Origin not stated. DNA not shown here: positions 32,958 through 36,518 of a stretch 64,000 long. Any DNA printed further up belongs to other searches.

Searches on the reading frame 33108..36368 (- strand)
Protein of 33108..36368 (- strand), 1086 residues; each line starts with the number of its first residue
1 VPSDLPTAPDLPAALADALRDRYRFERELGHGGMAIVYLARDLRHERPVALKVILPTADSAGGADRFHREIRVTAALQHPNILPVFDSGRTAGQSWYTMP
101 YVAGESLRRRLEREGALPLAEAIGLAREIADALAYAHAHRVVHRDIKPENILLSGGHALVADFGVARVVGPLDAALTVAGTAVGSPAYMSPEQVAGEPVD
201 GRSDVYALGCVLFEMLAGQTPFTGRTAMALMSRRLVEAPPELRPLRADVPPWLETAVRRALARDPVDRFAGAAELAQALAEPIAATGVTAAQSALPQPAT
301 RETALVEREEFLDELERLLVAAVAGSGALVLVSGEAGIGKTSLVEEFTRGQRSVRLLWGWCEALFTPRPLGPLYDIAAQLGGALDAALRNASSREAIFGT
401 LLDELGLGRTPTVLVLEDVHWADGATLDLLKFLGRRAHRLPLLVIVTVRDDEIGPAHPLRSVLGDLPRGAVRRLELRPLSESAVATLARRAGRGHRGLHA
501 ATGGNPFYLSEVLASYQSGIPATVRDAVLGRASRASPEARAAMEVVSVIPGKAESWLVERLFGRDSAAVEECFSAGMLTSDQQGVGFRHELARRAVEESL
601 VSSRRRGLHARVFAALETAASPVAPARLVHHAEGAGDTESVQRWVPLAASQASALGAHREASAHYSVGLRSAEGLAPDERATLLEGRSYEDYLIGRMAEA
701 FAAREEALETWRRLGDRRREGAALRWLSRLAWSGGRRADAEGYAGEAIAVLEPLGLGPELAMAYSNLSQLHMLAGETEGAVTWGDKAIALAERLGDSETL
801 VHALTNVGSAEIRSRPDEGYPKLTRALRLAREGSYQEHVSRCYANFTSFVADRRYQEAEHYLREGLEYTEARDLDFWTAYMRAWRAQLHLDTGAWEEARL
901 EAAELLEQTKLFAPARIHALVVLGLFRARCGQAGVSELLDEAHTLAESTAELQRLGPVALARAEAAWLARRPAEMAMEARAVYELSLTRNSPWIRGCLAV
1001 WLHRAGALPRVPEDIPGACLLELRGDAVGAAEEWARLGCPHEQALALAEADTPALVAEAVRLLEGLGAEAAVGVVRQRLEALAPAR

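Call 9: search_protein_families(library=pfam, proteins=[window:33108-36368:-], max_evalue=0.01)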
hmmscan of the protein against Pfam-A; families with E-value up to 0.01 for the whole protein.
window:33108-36368:- (1086 aa): 9 families
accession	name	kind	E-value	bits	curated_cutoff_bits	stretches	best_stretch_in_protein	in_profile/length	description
PF00069.31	Pkinase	-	1.1e-47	163.1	31.7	1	23-270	1-253/263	Protein kinase domain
PF07714.23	PK_Tyr_Ser-Thr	-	2.7e-29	102.7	23.1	1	24-268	2-248/258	Protein tyrosine and serine/threonine kinase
PF13191.12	AAA_16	-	1.1e-20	75.2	32.6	1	305-445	2-167/167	AAA ATPase domain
PF13401.12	AAA_22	-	3e-07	31.2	27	1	328-445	6-121/130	AAA domain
PF13424.12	TPR_12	-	2.6e-05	24.8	30.1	2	694-752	16-76/77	Tetratricopeptide repeat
PF05729.18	NACHT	-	0.0012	19.2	26.7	0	329-348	2-21/167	NACHT domain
PF13374.12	TPR_10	-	0.0023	18.3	27.5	1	760-794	1-35/42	Tetratricopeptide repeat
PF12862.13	ANAPC5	-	0.0032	17.9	23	0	760-805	37-82/91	Anaphase-promoting complex subunit 5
PF07719.23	TPR_2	-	0.0072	16.8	27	0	761-792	1-32/34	Tetratricopeptide repeat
